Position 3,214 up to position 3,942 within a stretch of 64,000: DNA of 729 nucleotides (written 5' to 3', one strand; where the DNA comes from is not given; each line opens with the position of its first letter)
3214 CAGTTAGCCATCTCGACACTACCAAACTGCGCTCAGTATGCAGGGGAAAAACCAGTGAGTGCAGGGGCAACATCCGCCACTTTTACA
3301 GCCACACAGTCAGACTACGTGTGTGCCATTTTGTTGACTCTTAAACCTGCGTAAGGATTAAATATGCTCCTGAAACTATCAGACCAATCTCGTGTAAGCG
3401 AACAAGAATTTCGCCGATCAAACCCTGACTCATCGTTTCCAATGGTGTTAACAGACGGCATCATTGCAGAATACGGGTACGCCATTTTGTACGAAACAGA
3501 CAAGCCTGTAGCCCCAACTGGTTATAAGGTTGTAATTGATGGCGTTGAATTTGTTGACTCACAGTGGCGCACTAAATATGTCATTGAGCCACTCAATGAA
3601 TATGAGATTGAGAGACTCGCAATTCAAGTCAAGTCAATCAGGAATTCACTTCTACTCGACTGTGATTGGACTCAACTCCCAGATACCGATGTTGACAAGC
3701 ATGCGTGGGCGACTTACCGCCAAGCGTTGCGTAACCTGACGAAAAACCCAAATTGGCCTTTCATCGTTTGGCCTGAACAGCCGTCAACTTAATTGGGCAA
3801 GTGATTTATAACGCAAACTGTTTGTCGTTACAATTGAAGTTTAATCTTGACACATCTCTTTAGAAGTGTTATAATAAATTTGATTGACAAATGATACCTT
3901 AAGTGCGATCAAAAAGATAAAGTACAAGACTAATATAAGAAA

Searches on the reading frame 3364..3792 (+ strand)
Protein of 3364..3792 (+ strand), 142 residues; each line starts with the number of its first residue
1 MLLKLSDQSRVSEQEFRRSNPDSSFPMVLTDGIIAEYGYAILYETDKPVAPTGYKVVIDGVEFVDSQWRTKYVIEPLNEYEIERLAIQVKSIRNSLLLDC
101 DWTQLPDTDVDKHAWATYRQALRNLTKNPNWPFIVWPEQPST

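Call 19: search_protein_families(library=phrogs, proteins=[window:3364-3792:+], max_evalue=0.001)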
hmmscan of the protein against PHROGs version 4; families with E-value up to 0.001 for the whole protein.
window:3364-3792:+ (142 aa): 7 families
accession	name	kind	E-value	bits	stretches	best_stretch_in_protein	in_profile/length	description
phrog_4912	-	tail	1.4e-14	55.4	1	65-141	122-202/226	tail fiber assembly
phrog_8716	-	tail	1e-09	39.8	1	52-141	39-145/152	tail fiber protein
phrog_4697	-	tail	3.5e-08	34.1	1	82-129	141-193/314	tail assembly chaperone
phrog_4628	-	tail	1.8e-07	32.5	1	74-141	54-125/126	tail fiber assembly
phrog_8746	-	tail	2.9e-06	28.5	1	79-140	72-138/139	tail fiber assembly protein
phrog_188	-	tail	0.00016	22.5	1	109-141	151-182/207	tail fiber assembly protein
phrog_5714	-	unknown function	0.00036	21.6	1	90-127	49-86/95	-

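Call 20: search_protein_families(library=pfam, proteins=[window:3364-3792:+], max_evalue=0.01)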
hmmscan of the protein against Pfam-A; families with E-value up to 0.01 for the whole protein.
window:3364-3792:+ (142 aa): 1 family
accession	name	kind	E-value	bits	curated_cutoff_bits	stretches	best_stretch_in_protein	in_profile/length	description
PF16778.10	Phage_tail_APC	-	9.9e-15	54.6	26.6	1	88-140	3-59/60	Phage tail assembly chaperone protein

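Call 26: find_related_loci(query=window:3364-3792:+, collection=viral_contigs, flank=2500)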
Query window:3364-3792:+ (142 aa) in viral_contigs; peptide patterns used: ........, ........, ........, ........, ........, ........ (x = any residue, [..] = any of these).
18 stretches matched a pattern, but none encodes a relative of the query by tblastn (E <= 1e-3).

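Call 28: find_encoding_contigs(protein=window:3364-3792:+, flank=3000, max_places=10)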
Protein window:3364-3792:+ (142 aa): 5 contigs read that carry it; 3 places shown.
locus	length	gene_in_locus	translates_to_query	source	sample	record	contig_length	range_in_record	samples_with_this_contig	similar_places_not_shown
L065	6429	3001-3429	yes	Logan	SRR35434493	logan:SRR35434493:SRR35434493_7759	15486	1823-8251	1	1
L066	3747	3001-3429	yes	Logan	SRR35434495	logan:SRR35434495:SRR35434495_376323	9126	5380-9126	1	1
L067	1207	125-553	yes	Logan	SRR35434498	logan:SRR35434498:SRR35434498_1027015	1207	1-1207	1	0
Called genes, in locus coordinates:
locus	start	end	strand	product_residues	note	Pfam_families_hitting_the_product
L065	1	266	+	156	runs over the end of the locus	-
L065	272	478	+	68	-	-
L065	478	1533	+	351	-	-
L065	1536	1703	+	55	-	-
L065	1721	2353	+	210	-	-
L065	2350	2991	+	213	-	-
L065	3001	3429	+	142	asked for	PF16778:Phage_tail_APC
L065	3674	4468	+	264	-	PF14550:Peptidase_S78_2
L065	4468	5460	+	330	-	PF26210:Phage_phiTE_211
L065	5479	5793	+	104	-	-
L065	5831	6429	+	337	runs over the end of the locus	PF03864:Phage_cap_E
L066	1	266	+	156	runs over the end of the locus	-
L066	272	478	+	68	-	-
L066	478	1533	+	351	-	-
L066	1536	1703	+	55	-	-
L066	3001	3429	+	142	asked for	PF16778:Phage_tail_APC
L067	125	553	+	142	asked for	PF16778:Phage_tail_APC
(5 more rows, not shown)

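Call 62: find_homologous_proteins(query=window:3364-3792:+, max_evalue=0.00001)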
Query window:3364-3792:+ (142 aa): 142 proteins with E <= 0.00001 among 167 candidates; the best 120 are listed.
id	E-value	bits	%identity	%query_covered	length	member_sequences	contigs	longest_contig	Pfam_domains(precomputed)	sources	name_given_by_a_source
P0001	1.0e-73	264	100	82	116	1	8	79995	PF16778.11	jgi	jgi:hypothetical protein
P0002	2.1e-26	110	46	92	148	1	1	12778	PF16778.11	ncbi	-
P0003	4.1e-23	100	45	92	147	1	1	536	PF16778.11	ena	-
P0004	9.7e-23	98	41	92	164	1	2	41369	PF16778.11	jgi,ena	jgi:hypothetical protein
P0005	1.3e-22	98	41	92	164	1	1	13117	PF16778.11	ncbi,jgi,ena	jgi:hypothetical protein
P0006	1.2e-21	95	40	92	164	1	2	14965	PF16778.11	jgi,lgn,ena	jgi:hypothetical protein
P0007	2.0e-21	94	41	89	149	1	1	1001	PF16778.11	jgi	jgi:hypothetical protein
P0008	3.4e-21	93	45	91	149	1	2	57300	PF16778.11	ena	-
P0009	5.1e-21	93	40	92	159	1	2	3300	PF16778.11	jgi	-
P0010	1.0e-20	92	38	90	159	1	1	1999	PF16778.11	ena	-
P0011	1.4e-20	91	39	92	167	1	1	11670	PF16778.11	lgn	-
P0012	2.5e-20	91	40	92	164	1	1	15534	PF16778.11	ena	-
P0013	9.7e-20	89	40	92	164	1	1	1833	PF16778.11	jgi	jgi:hypothetical protein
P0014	1.5e-19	88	41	93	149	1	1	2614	PF16778.11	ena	-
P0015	1.6e-19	88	39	92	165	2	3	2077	PF16778.11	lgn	-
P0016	4.9e-19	86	38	92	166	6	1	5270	PF16778.11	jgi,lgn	-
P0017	7.6e-19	86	38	92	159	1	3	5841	PF16778.11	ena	-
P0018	9.8e-19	85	39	89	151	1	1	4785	PF16778.11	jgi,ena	jgi:hypothetical protein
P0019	1.2e-18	85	37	92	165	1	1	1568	PF16778.11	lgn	-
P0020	1.3e-18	85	36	92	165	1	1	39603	PF16778.11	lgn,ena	-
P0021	2.0e-18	85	40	93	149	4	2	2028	PF16778.11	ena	-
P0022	2.0e-18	84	41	88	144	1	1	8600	PF16778.11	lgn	-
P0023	2.3e-18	84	39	89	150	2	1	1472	PF16778.11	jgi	jgi:hypothetical protein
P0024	3.8e-18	84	36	99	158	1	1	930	PF16778.11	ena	-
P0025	3.9e-18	84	42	90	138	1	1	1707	PF16778.11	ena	-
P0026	7.2e-18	83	35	92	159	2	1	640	PF16778.11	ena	-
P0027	8.3e-18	82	35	92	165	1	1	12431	PF16778.11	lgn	-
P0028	9.1e-18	82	40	88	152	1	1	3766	PF16778.11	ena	-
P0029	9.3e-18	82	35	99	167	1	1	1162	PF16778.11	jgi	jgi:hypothetical protein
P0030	1.8e-17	81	36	99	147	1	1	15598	PF16778.11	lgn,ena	-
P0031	2.3e-17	81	40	99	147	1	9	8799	PF16778.11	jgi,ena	jgi:hypothetical protein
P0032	2.4e-17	81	37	88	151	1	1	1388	PF16778.11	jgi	jgi:hypothetical protein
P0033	3.0e-17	81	39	89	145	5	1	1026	PF16778.11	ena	-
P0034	3.0e-17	81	40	89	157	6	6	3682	PF16778.11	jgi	-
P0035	4.6e-17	80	44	76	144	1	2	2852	PF16778.11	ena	-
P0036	4.9e-17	80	40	99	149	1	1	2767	PF16778.11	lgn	-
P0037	5.7e-17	80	38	99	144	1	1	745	PF16778.11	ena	-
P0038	5.8e-17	80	37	92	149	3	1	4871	PF16778.11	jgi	jgi:hypothetical protein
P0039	7.4e-17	79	42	90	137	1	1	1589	PF16778.11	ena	-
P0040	1.1e-16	79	37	88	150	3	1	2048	PF16778.11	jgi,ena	-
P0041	1.3e-16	79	38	90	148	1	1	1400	PF16778.11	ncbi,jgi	jgi:hypothetical protein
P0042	1.3e-16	79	40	97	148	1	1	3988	PF16778.11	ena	-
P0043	2.0e-16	78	35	99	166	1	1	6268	PF16778.11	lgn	-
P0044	3.1e-16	77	34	99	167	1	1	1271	PF16778.11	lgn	-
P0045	3.2e-16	77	35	99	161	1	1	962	PF16778.11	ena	-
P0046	4.7e-16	77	37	89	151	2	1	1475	PF16778.11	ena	-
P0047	5.3e-16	77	38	89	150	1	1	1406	PF16778.11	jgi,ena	jgi:hypothetical protein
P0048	8.6e-16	76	37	89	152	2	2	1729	PF16778.11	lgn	-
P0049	1.5e-15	75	40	91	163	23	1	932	PF16778.11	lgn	-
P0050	1.7e-15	75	34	89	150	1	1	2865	PF16778.11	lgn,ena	-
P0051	2.3e-15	75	37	89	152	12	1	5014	PF16778.11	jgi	jgi:hypothetical protein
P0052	2.4e-15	74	36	89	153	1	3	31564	PF16778.11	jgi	jgi:hypothetical protein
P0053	3.0e-15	74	41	90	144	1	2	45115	PF16778.11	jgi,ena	jgi:hypothetical protein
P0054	3.1e-15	74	40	90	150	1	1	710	PF16778.11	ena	-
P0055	3.2e-15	74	37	88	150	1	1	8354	PF16778.11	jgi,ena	jgi:hypothetical protein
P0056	3.9e-15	74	36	88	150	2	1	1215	PF16778.11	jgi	jgi:hypothetical protein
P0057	4.4e-15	74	42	90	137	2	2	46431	PF16778.11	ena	-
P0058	4.9e-15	73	35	99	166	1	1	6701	PF16778.11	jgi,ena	jgi:hypothetical protein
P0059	5.0e-15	73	36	90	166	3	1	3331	PF16778.11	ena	-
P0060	5.4e-15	73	35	93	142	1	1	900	PF16778.11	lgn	-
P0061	6.6e-15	73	38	89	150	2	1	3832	PF16778.11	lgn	-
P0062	8.2e-15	73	33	91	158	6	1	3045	PF16778.11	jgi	jgi:hypothetical protein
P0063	9.4e-15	73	36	90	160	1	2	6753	PF16778.11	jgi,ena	-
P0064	1.1e-14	72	40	80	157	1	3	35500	PF16778.11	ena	-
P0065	1.3e-14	72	36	90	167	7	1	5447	PF16778.11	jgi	jgi:hypothetical protein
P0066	1.4e-14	72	37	89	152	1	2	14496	PF16778.11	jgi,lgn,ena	jgi:hypothetical protein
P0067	1.7e-14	72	40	90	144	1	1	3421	PF16778.11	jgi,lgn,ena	-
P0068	1.8e-14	72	38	88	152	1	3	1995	PF16778.11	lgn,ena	-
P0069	3.1e-14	71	35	89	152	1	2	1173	PF16778.11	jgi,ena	jgi:hypothetical protein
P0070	3.4e-14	71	50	55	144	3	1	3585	PF16778.11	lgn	-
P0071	3.6e-14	71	35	92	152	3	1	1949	PF16778.11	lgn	-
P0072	4.0e-14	71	34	89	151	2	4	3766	PF16778.11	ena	-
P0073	4.1e-14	71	38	73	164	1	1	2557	PF16778.11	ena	-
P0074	4.3e-14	70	38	73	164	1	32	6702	PF16778.11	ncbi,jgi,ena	jgi:hypothetical protein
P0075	4.3e-14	70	41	89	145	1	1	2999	PF16778.11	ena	-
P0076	5.7e-14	70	38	73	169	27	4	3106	PF16778.11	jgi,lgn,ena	jgi:hypothetical protein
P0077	6.7e-14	70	35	90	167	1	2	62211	PF16778.11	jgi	-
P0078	7.7e-14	70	40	80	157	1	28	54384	PF16778.11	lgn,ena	-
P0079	9.4e-14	69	35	90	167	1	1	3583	PF16778.11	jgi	-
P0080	9.7e-14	69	36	89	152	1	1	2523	PF16778.11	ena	-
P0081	1.0e-13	69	35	90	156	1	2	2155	PF16778.11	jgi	-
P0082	1.5e-13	69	35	90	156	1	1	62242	PF16778.11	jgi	-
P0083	2.3e-13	68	33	89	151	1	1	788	PF16778.11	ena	-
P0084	2.5e-13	68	39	91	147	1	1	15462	PF16778.11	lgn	-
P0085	2.7e-13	68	38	88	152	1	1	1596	PF16778.11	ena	-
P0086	2.8e-13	68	34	90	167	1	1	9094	PF16778.11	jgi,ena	jgi:hypothetical protein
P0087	2.9e-13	68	36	92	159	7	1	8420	PF16778.11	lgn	-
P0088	4.1e-13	67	33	89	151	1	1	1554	PF16778.11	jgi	-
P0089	6.4e-13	67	37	92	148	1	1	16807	PF16778.11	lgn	-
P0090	8.1e-13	66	36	90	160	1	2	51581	PF16778.11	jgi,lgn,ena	jgi:hypothetical protein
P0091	8.8e-13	66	34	91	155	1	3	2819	PF16778.11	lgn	-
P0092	1.3e-12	66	33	89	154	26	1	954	PF16778.11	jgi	-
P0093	2.8e-12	65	37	89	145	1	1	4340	PF16778.11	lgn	-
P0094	4.1e-12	64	44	69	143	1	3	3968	PF16778.11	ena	-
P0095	5.6e-12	64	64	38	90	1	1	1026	PF16778.11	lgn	-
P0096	5.6e-12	64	32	89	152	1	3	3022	PF16778.11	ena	-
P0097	6.1e-12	63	53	46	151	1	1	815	PF16778.11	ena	-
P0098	6.8e-12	63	34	89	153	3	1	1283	PF16778.11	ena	-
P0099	8.5e-12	63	38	57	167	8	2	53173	PF16778.11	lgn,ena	-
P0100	9.7e-12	63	37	92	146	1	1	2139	PF16778.11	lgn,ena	-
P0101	1.5e-11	62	32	89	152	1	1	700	PF16778.11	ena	-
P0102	1.5e-11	62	45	51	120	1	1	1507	PF16778.11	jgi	jgi:hypothetical protein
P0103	1.8e-11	62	32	89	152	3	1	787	PF16778.11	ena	-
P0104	1.8e-11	62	49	54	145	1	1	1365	PF16778.11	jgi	-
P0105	1.9e-11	62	35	91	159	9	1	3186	PF16778.11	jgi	-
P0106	2.1e-11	62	33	97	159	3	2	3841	PF16778.11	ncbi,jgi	jgi:hypothetical protein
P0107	2.1e-11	62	35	91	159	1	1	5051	PF16778.11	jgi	jgi:hypothetical protein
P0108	2.6e-11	61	35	91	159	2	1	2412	PF16778.11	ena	-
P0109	2.7e-11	61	58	37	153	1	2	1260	PF16778.11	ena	-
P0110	2.8e-11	61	64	38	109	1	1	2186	PF16778.11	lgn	-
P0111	3.5e-11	61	61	37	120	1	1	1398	PF16778.11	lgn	-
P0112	3.7e-11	61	34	91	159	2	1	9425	PF16778.11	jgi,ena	jgi:hypothetical protein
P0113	4.5e-11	61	36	73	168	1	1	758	PF16778.11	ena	-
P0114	4.9e-11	61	45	54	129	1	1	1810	PF16778.11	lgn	-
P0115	9.0e-11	60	34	89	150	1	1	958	PF16778.11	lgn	-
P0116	1.0e-10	60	54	42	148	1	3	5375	PF16778.11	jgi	jgi:hypothetical protein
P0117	1.1e-10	59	52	46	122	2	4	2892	PF16778.11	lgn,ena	-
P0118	1.5e-10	59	42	57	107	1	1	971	PF16778.11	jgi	-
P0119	1.5e-10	59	38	70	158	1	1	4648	PF16778.11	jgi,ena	jgi:hypothetical protein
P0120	1.9e-10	59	35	81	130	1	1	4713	PF16778.11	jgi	jgi:hypothetical protein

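Call 63: find_encoding_contigs(protein=P0001, flank=2500, max_places=10)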
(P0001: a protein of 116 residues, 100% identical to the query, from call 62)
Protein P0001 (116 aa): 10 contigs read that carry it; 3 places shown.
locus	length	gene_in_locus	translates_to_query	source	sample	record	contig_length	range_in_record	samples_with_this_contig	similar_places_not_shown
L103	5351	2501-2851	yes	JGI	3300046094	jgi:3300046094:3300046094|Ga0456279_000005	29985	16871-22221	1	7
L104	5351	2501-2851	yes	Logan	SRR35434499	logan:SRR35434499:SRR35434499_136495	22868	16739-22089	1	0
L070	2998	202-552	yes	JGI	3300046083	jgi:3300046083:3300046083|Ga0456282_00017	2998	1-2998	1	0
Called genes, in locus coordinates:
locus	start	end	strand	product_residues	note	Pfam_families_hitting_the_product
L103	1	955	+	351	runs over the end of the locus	-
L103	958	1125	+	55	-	-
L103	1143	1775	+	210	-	-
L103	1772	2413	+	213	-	-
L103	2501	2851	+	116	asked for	PF16778:Phage_tail_APC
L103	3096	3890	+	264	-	PF14550:Peptidase_S78_2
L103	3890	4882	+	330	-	PF26210:Phage_phiTE_211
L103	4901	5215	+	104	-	-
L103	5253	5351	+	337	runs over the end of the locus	PF03864:Phage_cap_E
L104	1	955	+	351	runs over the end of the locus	-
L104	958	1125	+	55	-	-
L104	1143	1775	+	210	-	-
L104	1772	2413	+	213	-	-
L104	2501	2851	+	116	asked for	PF16778:Phage_tail_APC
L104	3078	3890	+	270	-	PF14550:Peptidase_S78_2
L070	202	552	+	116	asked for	PF16778:Phage_tail_APC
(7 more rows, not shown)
